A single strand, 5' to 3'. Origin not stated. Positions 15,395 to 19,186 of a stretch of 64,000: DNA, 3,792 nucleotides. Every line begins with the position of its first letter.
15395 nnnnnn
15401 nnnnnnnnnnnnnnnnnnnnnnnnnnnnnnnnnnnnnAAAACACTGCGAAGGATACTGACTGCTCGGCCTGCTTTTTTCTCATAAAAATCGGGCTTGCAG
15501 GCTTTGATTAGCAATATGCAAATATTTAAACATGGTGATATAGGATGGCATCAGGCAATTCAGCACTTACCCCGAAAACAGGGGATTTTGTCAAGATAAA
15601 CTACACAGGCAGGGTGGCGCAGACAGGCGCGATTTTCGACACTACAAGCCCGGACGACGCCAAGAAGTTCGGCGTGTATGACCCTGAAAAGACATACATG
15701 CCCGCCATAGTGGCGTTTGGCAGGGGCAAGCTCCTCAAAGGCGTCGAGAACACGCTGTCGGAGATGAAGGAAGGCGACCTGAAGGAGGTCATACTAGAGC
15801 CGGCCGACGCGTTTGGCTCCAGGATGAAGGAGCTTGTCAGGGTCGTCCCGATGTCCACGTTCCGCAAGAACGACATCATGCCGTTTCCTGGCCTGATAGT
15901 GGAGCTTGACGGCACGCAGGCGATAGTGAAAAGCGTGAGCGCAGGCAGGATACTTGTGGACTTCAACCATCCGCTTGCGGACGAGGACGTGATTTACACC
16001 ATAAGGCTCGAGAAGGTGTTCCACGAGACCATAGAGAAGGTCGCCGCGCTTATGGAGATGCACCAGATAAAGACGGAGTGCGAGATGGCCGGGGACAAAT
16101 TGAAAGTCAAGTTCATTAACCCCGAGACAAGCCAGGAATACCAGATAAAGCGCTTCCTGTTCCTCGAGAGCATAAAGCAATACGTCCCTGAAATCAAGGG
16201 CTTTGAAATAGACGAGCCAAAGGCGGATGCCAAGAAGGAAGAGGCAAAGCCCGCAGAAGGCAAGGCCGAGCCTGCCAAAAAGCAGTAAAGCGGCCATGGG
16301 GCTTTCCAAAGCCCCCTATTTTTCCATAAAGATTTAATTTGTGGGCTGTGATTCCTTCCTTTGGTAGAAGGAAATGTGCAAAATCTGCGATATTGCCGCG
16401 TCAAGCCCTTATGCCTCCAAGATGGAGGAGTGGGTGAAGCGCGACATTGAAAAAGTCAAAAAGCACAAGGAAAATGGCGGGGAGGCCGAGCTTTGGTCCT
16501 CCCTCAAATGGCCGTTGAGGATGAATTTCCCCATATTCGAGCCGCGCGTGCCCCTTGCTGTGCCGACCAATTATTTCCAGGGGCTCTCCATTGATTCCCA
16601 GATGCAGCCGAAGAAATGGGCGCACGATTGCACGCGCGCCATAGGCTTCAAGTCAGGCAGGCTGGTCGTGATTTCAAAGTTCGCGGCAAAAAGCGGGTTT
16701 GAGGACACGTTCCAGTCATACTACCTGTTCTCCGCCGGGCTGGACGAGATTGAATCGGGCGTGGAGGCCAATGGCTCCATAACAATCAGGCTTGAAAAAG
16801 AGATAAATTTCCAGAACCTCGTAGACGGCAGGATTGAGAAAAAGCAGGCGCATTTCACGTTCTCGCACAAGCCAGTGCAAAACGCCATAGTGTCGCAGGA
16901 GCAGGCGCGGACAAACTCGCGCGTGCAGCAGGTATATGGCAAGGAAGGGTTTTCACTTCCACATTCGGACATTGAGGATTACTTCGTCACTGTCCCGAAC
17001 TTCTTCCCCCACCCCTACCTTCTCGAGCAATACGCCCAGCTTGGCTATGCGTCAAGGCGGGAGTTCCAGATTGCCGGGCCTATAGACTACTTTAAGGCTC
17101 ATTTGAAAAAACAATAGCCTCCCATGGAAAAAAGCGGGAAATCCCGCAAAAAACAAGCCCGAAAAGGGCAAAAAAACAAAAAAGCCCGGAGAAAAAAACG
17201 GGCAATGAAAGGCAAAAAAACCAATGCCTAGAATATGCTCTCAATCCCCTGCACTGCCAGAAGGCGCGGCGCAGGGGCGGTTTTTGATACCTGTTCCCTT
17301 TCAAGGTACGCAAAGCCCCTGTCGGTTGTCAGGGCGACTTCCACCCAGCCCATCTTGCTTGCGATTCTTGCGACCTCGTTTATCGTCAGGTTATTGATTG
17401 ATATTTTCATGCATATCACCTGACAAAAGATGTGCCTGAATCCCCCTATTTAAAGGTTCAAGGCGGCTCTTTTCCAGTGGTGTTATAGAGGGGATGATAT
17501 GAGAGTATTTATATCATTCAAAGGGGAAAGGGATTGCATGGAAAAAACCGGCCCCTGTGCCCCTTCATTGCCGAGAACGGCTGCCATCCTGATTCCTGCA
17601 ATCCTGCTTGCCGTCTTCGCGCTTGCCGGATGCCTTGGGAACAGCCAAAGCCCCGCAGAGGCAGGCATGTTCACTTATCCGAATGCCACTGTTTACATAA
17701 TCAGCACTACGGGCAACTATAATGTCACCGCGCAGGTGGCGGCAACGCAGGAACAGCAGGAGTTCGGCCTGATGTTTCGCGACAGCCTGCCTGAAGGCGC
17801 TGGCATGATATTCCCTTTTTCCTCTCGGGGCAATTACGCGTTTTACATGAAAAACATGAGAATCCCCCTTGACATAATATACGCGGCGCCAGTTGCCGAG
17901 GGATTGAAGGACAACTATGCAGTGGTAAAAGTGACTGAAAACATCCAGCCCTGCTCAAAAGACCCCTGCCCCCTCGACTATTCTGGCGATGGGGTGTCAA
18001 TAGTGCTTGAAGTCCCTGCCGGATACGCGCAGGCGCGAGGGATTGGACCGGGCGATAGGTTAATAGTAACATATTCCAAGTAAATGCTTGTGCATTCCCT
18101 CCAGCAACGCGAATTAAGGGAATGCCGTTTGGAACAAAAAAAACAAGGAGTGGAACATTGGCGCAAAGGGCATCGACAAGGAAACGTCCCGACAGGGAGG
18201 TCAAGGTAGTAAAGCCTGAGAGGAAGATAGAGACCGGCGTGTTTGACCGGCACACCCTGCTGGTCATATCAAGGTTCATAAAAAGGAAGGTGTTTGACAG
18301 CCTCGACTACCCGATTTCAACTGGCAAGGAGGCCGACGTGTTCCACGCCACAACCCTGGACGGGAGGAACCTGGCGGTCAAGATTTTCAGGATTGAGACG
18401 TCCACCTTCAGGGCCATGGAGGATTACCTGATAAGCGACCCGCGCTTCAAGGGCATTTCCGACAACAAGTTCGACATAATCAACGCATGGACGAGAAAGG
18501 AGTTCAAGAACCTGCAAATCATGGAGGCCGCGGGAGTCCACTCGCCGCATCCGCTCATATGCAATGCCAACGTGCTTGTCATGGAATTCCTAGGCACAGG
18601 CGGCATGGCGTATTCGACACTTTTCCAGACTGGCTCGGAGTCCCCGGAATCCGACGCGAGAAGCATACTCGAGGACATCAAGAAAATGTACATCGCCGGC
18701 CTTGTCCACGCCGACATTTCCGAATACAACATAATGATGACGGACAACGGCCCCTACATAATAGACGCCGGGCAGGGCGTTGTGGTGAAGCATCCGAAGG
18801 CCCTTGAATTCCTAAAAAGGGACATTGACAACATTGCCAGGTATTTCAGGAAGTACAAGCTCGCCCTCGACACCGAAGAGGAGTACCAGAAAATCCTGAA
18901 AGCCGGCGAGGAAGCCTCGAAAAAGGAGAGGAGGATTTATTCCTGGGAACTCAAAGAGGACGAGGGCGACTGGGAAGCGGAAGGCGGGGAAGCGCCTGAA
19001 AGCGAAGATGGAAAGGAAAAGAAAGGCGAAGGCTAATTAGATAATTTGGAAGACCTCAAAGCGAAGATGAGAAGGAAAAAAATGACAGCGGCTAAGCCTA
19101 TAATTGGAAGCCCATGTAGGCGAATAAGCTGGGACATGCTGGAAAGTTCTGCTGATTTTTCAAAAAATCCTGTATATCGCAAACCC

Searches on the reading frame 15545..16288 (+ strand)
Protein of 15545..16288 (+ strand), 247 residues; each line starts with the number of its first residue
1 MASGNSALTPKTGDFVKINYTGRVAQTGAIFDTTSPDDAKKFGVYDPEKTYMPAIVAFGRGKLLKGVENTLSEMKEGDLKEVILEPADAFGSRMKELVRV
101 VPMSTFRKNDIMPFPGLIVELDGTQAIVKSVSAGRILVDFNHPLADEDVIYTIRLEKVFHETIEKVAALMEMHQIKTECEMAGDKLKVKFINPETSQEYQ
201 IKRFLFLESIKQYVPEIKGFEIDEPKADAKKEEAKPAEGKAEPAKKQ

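Call 26: search_protein_families(library=pfam, proteins=[window:15545-16288:+], max_evalue=0.001)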
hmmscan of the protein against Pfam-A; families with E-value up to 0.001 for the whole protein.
window:15545-16288:+ (247 aa): 2 families
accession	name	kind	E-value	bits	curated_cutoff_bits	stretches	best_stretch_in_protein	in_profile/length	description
PF22199.2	FKBP26_IF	-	1.4e-15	57.4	27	1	99-144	1-46/46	FKBP26, IF domain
PF00254.34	FKBP_C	-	3.1e-09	37.5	21.1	1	9-95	4-76/94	FKBP-type peptidyl-prolyl cis-trans isomerase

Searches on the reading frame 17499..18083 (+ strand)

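Call 26: search_protein_families(library=pfam, proteins=[window:17499-18083:+], max_evalue=0.001)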
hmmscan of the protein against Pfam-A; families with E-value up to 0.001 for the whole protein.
window:17499-18083:+ (194 aa): 1 family
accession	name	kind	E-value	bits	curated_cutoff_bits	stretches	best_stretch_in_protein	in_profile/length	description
PF02643.20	DUF192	-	2.7e-27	95.2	27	1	76-188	1-94/96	Uncharacterized ACR, COG1430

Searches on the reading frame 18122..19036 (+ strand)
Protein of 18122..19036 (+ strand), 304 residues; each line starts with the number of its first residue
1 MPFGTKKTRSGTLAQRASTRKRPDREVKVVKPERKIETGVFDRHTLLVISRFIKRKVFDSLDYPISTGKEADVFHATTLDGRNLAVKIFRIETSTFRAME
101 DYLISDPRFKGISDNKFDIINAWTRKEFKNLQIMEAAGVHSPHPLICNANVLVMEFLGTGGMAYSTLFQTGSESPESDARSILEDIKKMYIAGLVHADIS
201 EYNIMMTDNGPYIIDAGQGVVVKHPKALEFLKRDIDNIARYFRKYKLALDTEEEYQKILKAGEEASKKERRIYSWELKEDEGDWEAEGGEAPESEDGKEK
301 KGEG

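Call 26: search_protein_families(library=pfam, proteins=[window:18122-19036:+], max_evalue=0.001)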
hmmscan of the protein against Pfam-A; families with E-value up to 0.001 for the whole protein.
window:18122-19036:+ (304 aa): 2 families
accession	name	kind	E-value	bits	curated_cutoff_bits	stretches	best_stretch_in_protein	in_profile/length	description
PF01163.29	RIO1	-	4.6e-54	183.3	22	1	72-248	1-180/187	RIO domain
PF03109.22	ABC1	-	9.2e-06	25.4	22.9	0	143-212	136-206/244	ABC1 atypical kinase-like domain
